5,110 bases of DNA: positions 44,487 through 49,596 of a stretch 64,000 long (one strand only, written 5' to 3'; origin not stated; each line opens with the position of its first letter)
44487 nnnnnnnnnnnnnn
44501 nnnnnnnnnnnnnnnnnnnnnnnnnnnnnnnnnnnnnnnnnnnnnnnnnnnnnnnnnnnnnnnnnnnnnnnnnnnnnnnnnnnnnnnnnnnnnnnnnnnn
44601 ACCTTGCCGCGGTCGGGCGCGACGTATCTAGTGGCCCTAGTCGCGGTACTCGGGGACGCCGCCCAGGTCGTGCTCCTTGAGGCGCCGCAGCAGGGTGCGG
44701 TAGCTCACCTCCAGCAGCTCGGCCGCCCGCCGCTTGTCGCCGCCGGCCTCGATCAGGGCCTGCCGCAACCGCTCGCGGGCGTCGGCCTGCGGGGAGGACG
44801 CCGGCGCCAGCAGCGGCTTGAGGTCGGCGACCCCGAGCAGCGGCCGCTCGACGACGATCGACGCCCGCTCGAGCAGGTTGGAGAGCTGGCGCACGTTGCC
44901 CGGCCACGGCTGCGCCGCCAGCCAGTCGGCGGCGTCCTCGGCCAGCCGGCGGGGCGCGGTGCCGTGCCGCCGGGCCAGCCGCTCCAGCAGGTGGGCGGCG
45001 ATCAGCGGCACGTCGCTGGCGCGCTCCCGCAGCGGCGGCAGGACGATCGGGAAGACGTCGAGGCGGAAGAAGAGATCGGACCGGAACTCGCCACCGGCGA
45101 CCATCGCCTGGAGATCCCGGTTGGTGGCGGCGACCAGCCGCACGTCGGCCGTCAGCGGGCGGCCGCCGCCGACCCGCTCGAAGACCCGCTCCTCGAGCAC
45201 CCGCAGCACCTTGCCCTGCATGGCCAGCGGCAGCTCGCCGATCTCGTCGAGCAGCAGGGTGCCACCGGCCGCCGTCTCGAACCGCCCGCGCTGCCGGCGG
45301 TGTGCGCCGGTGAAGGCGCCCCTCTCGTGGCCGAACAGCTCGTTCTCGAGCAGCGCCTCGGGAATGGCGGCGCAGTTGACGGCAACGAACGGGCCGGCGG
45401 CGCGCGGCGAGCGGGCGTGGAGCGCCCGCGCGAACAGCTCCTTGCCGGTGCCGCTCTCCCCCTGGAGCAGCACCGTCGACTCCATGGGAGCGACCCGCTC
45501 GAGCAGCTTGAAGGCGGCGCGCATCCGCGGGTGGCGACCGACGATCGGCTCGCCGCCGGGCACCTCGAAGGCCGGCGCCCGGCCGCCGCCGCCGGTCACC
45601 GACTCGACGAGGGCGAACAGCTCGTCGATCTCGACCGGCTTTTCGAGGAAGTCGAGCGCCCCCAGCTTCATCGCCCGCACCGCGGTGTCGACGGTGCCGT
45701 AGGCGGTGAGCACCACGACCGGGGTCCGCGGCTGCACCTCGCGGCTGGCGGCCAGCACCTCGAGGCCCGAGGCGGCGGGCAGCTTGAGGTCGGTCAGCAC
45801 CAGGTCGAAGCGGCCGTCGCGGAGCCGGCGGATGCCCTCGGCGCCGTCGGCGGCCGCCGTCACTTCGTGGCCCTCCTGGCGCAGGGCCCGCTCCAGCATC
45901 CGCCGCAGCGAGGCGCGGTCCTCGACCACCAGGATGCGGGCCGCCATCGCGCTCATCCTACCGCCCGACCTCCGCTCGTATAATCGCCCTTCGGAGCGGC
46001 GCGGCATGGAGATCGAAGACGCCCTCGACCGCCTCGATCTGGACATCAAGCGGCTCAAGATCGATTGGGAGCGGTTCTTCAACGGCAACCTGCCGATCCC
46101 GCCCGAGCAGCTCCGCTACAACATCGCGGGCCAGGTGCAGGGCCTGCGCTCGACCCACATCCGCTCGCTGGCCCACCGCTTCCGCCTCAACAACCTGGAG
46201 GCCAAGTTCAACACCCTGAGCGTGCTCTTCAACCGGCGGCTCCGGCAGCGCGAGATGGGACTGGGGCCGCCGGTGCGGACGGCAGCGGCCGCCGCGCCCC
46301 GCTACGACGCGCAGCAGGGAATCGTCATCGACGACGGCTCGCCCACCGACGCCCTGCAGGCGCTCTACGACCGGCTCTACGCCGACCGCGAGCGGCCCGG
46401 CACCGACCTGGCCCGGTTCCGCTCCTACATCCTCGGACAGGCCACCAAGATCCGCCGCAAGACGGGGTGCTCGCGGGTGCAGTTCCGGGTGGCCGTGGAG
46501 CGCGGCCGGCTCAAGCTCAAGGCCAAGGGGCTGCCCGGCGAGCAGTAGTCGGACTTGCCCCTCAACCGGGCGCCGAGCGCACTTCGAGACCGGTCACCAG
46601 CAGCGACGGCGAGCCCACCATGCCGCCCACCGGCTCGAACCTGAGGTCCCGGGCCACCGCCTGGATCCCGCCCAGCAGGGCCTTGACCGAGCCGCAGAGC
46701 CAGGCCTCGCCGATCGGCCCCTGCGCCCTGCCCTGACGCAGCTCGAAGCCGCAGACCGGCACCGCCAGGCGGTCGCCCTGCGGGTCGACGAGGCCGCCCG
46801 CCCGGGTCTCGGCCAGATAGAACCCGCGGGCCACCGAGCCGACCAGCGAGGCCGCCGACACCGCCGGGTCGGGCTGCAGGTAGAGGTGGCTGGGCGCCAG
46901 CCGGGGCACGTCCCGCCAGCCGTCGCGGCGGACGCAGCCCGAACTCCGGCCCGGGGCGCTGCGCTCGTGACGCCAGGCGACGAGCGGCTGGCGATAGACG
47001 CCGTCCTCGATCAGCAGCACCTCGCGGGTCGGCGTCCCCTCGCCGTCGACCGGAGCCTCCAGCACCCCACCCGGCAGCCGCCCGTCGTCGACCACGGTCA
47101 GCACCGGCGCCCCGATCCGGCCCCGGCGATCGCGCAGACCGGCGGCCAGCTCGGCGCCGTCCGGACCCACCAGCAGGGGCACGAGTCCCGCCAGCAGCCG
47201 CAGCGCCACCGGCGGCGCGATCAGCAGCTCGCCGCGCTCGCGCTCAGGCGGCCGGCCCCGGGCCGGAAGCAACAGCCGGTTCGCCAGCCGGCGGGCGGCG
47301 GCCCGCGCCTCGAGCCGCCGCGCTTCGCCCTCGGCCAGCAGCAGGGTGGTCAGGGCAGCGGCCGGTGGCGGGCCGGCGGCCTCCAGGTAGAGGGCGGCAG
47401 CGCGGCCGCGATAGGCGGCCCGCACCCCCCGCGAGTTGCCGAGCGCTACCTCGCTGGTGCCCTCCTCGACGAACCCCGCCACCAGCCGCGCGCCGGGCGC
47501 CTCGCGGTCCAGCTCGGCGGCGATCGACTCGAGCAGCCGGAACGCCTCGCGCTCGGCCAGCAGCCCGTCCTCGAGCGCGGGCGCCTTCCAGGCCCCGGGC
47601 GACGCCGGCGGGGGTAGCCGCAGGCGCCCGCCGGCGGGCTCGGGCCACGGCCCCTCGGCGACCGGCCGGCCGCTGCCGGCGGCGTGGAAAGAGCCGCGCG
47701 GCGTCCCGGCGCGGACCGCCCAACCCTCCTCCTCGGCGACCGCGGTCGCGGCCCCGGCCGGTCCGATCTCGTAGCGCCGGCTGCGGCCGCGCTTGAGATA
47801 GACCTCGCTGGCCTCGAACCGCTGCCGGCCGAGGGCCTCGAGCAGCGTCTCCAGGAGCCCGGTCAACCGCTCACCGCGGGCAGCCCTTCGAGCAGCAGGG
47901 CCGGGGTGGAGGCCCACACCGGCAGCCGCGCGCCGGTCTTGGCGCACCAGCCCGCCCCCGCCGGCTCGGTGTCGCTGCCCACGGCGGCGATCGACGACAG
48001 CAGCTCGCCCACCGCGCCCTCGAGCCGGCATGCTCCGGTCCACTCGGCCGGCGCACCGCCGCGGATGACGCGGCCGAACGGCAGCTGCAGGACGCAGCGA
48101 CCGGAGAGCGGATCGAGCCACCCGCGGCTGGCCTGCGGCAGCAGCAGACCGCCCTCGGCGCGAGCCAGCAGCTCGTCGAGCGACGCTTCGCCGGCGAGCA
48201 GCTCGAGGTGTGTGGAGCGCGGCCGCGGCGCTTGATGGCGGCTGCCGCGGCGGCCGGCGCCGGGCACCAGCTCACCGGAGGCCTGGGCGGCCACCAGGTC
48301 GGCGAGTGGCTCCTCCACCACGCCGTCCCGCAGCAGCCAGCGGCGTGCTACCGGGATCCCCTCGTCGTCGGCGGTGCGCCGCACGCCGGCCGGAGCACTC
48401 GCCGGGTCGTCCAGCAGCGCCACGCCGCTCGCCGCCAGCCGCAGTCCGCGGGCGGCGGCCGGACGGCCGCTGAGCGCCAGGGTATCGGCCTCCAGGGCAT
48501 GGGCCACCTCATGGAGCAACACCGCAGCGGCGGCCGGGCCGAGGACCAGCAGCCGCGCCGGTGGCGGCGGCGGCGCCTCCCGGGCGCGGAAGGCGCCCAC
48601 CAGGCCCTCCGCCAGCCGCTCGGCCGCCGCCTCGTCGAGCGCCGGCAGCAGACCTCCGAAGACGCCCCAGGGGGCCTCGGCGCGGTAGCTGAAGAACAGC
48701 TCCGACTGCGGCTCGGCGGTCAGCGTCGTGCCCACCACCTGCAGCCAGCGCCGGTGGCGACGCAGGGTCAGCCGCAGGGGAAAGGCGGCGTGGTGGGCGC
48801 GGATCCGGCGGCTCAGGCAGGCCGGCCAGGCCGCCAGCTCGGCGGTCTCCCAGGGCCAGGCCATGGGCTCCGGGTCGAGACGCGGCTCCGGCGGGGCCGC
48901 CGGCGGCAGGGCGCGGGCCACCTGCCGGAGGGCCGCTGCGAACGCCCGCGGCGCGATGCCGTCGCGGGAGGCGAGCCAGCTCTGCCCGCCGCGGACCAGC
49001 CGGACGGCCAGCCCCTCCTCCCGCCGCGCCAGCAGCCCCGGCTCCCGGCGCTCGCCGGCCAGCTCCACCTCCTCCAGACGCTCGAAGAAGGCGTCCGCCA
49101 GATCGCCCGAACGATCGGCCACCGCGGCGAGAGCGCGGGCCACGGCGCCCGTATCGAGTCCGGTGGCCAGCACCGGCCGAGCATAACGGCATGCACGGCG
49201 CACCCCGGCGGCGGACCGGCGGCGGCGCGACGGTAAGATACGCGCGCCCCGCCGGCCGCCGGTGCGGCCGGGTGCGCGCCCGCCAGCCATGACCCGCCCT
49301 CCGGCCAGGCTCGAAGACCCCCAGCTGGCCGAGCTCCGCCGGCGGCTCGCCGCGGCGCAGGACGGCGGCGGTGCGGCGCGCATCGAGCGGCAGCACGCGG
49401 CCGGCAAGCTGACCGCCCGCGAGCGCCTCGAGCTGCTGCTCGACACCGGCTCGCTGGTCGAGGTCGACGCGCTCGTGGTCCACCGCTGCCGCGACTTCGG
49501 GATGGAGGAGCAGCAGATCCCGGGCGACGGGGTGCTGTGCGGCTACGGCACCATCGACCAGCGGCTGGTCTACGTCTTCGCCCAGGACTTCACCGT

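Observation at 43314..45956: FecR-domain membrane protein co-transcribed downstream of a sigma-54 enhancer-binding response regulator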

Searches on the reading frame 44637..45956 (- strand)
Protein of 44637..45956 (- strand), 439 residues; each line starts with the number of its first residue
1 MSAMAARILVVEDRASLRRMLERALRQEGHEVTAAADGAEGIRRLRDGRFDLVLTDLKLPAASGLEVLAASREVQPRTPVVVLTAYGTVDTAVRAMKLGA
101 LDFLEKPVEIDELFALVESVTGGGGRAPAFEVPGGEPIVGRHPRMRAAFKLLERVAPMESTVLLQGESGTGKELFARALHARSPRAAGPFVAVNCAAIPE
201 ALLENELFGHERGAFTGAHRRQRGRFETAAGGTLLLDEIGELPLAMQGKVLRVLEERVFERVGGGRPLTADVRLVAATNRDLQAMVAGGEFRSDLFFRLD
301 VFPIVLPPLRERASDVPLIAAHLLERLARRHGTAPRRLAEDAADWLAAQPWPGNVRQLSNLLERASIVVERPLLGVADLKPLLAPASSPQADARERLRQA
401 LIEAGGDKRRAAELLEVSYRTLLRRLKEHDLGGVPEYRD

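Call 5: search_protein_families(library=pfam, proteins=[window:44637-45956:-], max_evalue=0.01)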
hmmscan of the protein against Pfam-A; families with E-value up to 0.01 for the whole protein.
window:44637-45956:- (439 aa): 8 families
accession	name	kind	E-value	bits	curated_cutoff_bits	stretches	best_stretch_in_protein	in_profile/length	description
PF00158.32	Sigma54_activat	-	1.4e-68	230.3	20.2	1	138-304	1-167/168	Sigma-54 interaction domain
PF00072.30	Response_reg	-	3.1e-28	98.6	30.2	1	8-117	1-110/111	Response regulator receiver domain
PF25601.1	AAA_lid_14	-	1.4e-20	73.3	27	1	310-393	1-84/87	AAA+ ATPase lid domain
PF14532.12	Sigma54_activ_2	-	8.8e-18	65.3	25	1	139-309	1-138/138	Sigma-54 interaction domain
PF07728.20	AAA_5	-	1.5e-07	32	22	1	162-280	2-123/139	AAA domain (dynein-related subfamily)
PF02954.25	HTH_8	-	1.5e-07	31.4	22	1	394-428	7-41/42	Bacterial regulatory protein, Fis family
PF13191.12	AAA_16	-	0.0003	21.7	32.6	1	138-364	2-161/167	AAA ATPase domain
PF00004.35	AAA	-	0.0018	19.2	21.2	1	162-280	1-110/131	ATPase family associated with various cellular activities (AAA)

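Call 11: search_protein_families(library=ncbifam, proteins=[window:44637-45956:-], max_evalue=0.01)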
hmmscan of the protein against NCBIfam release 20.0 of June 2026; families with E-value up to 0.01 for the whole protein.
window:44637-45956:- (439 aa): 120 families (the best 25 are shown)
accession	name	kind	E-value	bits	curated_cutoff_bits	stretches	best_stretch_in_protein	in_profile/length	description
TIGR01818.1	ntrC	equivalog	9.3e-126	420.3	558.6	1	8-396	1-394/463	nitrogen regulation protein NR(I)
NF008469.0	PRK11361.1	equivalog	4.6e-124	414.6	714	1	5-390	4-397/461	acetoacetate metabolism transcriptional regulator AtoC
TIGR02915.1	PEP_resp_reg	equivalog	1.1e-108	363.9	502.6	1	8-431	1-444/445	PEP-CTERM-box response regulator transcription factor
NF011695.0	PRK15115.1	equivalog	2e-103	346.5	763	1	2-377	3-376/445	two-component system response regulator GlrR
TIGR01817.1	nifA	equivalog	6.6e-103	345.3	528.85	1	137-371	197-430/534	nif-specific transcriptional activator NifA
NF008176.1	PRK10923.1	equivalog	2e-102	343.2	620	1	7-367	5-369/469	nitrogen regulation protein NR(I)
NF007689.0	PRK10365.1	equivalog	1.7e-101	340.2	760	1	5-426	5-439/441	sigma-54-dependent response regulator transcription factor ZraR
NF041946.1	LuxO_transreg_Vib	equivalog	5e-99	332.2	800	1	10-368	1-365/463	quorum-sensing sigma-54 dependent transcriptional regulator LuxO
NF051870.1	NAssimRespRegNtrX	equivalog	8e-99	331.5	600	1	6-419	2-417/452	nitrogen assimilation response regulator NtrX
NF050807.1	TransRegFlbDCaul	equivalog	1.4e-97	327.4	750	1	26-380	21-362/454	sigma-54-dependent transcriptional regulator FlbD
NF003451.0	PRK05022.1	equivalog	2.3e-91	307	476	1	136-369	190-423/512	nitric oxide reductase transcriptional regulator NorR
NF038308.1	RNA_repair_RtcR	equivalog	1.9e-88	297.6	650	1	138-395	182-448/530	RNA repair transcriptional activator RtcR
NF049963.1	RespRegFlgRCampy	domain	6.8e-87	292.1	750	1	8-430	3-428/429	fla regulon two-component system response regulator FlgR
NF041552.1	TF_PrdR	equivalog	2.5e-85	287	795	1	137-427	268-574/577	sigma-54 dependent transcriptional regulator PrdR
NF011958.0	PRK15429.1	equivalog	5.1e-82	276.6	830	1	138-374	381-617/692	formate hydrogenlyase transcriptional activator FlhA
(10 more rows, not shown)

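Call 44: find_related_loci(query=window:44637-45956:-, collection=metagenome_contigs, flank=8000)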
Query window:44637-45956:- (439 aa) in metagenome_contigs; peptide patterns used: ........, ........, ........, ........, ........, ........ (x = any residue, [..] = any of these).
600 stretches matched a pattern (row limit reached: there are more); 564 encode a relative of the query (tblastn E <= 1e-3); the best 80 are kept; 80 distinct loci.
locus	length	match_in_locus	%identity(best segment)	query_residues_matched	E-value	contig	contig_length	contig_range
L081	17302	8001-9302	71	5-439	0e+0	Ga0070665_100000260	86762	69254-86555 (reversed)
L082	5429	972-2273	70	4-439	0e+0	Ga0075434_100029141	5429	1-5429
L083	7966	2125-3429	71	4-439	0e+0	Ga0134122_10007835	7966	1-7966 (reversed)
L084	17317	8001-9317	68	5-439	0e+0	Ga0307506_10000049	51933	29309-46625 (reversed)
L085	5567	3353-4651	71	5-439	0e+0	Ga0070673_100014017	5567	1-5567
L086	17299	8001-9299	66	5-439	1e-180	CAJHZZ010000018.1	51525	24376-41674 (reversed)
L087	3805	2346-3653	70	6-438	0e+0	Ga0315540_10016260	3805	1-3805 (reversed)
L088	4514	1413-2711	70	5-439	0e+0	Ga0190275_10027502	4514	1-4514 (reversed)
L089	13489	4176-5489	67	4-438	5e-176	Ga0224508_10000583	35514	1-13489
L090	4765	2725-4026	70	6-438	2e-178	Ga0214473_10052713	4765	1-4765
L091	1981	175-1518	66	8-438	0e+0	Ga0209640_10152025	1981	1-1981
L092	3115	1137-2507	67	3-438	8e-180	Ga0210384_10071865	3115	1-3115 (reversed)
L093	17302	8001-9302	65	2-439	6e-170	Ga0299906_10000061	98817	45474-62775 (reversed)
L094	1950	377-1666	69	7-438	0e+0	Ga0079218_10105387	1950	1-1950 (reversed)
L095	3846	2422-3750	66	6-438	3e-172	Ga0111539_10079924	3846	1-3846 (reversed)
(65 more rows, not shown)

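Call 60: search_protein_families(library=pfam, proteins=[L081:9363-10091:-, L083:3429-3953:+, L089:5532-7385:+], max_evalue=0.01)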
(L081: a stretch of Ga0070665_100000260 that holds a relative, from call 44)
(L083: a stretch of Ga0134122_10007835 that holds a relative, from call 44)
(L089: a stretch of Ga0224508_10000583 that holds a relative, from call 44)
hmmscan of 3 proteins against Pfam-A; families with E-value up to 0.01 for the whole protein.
L081:9363-10091:- (242 aa): 0 families

L083:3429-3953:+ (174 aa): 0 families

L089:5532-7385:+ (617 aa): 4 families
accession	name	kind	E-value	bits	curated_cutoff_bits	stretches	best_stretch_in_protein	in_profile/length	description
PF00884.28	Sulfatase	-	3.3e-45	155.1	25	1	188-487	1-300/301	Sulfatase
PF01663.27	Phosphodiest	-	1.2e-10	41.9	23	2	342-433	158-225/342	Type I phosphodiesterase / nucleotide pyrophosphatase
PF16347.10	SGSH_C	-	2.3e-08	34.8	29.3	1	445-569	11-134/154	N-sulphoglucosamine sulphohydrolase, C-terminal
PF14707.11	Sulfatase_C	-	0.0017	19.4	30.9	0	553-593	58-98/127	C-terminal region of aryl-sulfatase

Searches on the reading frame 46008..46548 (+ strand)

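Call 5: search_protein_families(library=pfam, proteins=[window:46008-46548:+], max_evalue=0.01)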
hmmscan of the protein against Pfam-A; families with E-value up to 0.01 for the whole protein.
window:46008-46548:+ (180 aa): 0 families

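Call 11: search_protein_families(library=ncbifam, proteins=[window:46008-46548:+], max_evalue=0.01)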
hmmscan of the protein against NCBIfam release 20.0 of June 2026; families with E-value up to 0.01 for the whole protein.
window:46008-46548:+ (180 aa): 0 families

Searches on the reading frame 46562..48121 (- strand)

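Call 5: search_protein_families(library=pfam, proteins=[window:46562-48121:-], max_evalue=0.01)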
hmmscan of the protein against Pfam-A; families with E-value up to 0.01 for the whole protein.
window:46562-48121:- (519 aa): 2 families
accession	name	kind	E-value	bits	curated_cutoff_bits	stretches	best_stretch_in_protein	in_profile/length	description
PF19289.4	PmbA_TldD_3rd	-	1.3e-25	90.4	22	1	335-514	44-218/220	PmbA/TldA metallopeptidase C-terminal domain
PF19290.4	PmbA_TldD_2nd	-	0.0088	16.9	20.9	0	198-249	16-69/109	PmbA/TldA metallopeptidase central domain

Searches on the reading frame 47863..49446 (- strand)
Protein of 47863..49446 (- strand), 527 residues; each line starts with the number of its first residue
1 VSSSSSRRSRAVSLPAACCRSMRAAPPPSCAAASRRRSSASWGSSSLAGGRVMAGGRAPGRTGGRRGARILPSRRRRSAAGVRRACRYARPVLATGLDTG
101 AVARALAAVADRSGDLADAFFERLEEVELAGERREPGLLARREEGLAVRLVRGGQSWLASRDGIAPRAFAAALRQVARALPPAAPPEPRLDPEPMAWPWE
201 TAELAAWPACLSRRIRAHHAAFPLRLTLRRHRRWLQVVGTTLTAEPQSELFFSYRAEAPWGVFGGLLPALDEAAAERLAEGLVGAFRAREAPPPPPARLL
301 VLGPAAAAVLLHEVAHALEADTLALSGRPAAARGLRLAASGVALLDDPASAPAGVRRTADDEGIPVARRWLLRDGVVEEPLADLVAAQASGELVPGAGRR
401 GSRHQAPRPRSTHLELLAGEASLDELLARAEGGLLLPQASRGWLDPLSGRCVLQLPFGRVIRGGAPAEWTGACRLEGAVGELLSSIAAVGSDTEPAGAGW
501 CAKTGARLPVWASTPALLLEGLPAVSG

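Call 5: search_protein_families(library=pfam, proteins=[window:47863-49446:-], max_evalue=0.01)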
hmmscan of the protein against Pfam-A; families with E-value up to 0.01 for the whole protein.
window:47863-49446:- (527 aa): 1 family
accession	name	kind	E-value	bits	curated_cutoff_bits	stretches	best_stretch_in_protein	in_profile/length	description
PF19289.4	PmbA_TldD_3rd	-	1.9e-25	89.8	22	1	301-522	7-216/220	PmbA/TldA metallopeptidase C-terminal domain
